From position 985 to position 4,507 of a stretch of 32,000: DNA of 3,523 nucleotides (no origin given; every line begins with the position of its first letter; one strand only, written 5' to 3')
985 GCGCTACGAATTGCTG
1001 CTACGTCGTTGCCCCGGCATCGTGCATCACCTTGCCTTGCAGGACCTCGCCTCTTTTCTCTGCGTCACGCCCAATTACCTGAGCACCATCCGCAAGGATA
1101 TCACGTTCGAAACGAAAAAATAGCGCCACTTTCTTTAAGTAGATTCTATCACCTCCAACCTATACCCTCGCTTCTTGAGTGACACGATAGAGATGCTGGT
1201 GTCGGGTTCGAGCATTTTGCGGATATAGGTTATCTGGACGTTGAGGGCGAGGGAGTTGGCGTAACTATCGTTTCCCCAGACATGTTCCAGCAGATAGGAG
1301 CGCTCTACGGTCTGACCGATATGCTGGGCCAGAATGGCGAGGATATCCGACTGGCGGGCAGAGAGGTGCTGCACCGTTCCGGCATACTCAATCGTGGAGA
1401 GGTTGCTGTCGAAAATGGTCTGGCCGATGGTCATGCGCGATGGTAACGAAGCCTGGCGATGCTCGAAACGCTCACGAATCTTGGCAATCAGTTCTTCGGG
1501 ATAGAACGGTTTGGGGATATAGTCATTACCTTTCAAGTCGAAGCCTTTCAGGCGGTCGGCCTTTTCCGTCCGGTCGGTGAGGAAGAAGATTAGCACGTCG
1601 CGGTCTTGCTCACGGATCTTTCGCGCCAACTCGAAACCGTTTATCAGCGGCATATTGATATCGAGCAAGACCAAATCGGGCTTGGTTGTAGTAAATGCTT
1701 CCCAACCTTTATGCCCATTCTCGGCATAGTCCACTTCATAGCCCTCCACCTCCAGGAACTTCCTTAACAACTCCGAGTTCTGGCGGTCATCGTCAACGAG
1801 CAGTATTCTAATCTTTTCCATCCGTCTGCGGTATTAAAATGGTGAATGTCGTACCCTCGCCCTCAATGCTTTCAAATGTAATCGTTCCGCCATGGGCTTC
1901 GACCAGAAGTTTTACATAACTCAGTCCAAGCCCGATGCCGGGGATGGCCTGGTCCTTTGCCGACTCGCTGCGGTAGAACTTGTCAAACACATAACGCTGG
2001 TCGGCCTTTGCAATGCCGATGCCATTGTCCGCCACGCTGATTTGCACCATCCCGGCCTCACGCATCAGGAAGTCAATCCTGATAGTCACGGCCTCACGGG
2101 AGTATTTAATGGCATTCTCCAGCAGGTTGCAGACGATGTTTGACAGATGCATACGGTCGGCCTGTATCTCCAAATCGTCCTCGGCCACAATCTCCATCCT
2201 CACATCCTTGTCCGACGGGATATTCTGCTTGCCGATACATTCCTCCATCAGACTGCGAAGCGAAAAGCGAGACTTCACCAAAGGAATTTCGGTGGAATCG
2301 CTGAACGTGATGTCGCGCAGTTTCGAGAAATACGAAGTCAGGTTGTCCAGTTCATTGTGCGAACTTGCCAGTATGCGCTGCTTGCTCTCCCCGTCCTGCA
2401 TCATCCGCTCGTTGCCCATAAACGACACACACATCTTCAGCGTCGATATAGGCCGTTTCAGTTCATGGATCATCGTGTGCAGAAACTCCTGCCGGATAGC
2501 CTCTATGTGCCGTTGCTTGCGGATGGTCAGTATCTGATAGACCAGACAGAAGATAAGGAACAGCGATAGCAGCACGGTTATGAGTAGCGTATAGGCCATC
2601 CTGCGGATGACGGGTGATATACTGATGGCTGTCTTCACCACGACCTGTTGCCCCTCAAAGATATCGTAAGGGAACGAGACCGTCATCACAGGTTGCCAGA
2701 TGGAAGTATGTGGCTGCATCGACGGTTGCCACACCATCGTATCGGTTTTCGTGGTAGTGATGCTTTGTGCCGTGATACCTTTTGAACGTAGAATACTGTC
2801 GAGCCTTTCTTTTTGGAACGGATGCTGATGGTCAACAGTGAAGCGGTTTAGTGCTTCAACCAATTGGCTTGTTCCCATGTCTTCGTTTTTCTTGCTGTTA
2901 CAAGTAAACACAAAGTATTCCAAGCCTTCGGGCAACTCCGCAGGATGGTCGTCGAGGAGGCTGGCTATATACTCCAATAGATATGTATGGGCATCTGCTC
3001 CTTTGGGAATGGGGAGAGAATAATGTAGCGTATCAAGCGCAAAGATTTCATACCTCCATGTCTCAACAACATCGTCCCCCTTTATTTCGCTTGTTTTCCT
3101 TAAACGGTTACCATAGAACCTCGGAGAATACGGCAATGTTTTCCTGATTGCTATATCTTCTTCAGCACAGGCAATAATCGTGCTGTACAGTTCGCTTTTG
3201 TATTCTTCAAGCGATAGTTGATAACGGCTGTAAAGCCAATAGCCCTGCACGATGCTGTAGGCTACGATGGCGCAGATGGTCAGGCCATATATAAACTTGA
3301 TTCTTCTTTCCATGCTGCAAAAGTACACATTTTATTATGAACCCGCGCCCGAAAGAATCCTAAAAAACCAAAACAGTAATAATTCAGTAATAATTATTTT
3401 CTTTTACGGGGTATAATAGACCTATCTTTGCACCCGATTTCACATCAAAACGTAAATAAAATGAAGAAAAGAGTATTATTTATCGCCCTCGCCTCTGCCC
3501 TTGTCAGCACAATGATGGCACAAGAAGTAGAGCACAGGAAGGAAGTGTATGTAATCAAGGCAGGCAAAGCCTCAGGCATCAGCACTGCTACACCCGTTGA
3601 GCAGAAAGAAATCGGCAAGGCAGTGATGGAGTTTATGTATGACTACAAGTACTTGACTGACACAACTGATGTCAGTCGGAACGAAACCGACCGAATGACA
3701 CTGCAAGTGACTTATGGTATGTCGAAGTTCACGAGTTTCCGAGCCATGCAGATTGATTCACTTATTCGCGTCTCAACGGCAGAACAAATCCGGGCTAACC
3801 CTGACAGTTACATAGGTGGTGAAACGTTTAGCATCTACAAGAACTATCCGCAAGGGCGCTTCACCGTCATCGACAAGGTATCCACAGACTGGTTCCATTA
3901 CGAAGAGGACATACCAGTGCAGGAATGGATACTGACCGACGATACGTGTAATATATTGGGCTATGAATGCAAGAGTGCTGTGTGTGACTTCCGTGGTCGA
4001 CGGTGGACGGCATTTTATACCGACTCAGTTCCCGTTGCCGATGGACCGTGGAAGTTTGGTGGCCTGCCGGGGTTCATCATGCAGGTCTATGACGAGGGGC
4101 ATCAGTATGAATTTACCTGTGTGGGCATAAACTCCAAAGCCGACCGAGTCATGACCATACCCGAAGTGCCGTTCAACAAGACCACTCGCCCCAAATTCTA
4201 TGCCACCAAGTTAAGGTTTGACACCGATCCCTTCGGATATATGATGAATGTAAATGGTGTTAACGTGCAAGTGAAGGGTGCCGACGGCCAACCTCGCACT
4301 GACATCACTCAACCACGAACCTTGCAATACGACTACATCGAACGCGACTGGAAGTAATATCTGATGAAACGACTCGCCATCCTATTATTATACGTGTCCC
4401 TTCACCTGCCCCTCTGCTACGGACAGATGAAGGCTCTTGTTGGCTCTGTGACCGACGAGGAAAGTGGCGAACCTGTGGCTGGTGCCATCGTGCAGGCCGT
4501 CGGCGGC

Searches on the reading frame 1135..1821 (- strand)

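Call 36: search_protein_families(library=pfam, proteins=[window:1135-1821:-], max_evalue=0.001)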
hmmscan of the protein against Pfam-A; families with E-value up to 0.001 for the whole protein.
window:1135-1821:- (228 aa): 2 families
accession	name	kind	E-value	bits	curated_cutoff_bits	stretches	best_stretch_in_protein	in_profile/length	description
PF00072.30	Response_reg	-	1.7e-29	102.7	30.2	1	6-116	1-111/111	Response regulator receiver domain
PF00486.34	Trans_reg_C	-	7.9e-16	58.3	26.2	1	151-222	4-77/77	Transcriptional regulatory protein, C terminal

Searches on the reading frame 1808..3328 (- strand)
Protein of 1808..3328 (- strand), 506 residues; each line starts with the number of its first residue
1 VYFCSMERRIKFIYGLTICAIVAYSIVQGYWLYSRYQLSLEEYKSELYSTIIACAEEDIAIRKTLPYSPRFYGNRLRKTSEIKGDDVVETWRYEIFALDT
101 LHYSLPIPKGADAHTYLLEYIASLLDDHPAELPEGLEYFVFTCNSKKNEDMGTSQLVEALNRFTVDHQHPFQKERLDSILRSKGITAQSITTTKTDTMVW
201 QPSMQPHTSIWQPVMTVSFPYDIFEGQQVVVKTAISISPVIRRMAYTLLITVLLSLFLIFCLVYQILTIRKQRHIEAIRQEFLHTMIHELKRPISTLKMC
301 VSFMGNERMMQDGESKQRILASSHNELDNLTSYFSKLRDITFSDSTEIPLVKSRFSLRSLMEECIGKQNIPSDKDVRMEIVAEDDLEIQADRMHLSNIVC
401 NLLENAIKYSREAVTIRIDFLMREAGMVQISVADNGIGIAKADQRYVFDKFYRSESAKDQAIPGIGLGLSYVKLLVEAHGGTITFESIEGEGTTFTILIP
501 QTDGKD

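Call 36: search_protein_families(library=pfam, proteins=[window:1808-3328:-], max_evalue=0.001)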
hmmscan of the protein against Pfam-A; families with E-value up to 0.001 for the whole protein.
window:1808-3328:- (506 aa): 4 families
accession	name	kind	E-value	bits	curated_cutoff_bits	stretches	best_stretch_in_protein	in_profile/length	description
PF02518.31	HATPase_c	-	1.3e-26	93.6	26.4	1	391-502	2-110/111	Histidine kinase-, DNA gyrase B-, and HSP90-like ATPase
PF00512.31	HisKA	-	7.1e-06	26.4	26.9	1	279-341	2-61/66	His Kinase A (phospho-acceptor) domain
PF14501.12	HATPase_c_5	-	0.00086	19.6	22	0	393-491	4-94/102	GHKL domain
PF13589.12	HATPase_c_3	-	0.00097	19.6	25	0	396-460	4-67/137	Histidine kinase-, DNA gyrase B-, and HSP90-like ATPase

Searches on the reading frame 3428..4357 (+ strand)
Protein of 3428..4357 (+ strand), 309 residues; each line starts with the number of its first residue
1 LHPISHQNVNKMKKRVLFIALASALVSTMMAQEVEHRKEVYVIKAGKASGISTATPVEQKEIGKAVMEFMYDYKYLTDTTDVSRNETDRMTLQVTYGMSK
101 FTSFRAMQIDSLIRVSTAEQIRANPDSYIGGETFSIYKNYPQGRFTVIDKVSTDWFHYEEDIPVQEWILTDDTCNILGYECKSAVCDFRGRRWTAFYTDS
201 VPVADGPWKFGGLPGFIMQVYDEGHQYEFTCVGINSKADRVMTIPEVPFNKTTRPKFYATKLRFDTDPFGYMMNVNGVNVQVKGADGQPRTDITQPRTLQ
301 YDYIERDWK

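Call 36: search_protein_families(library=pfam, proteins=[window:3428-4357:+], max_evalue=0.001)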
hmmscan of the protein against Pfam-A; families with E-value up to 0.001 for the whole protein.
window:3428-4357:+ (309 aa): 2 families
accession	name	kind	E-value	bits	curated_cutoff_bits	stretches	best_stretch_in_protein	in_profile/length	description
PF09697.16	Porph_ging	-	8.4e-08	33.1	25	1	194-218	56-80/81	Protein of unknown function (Porph_ging)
PF22252.2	PNGase_F-II_N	-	1.3e-06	28.7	27.6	1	160-234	73-146/173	N-glycanase peptide, N-terminal domain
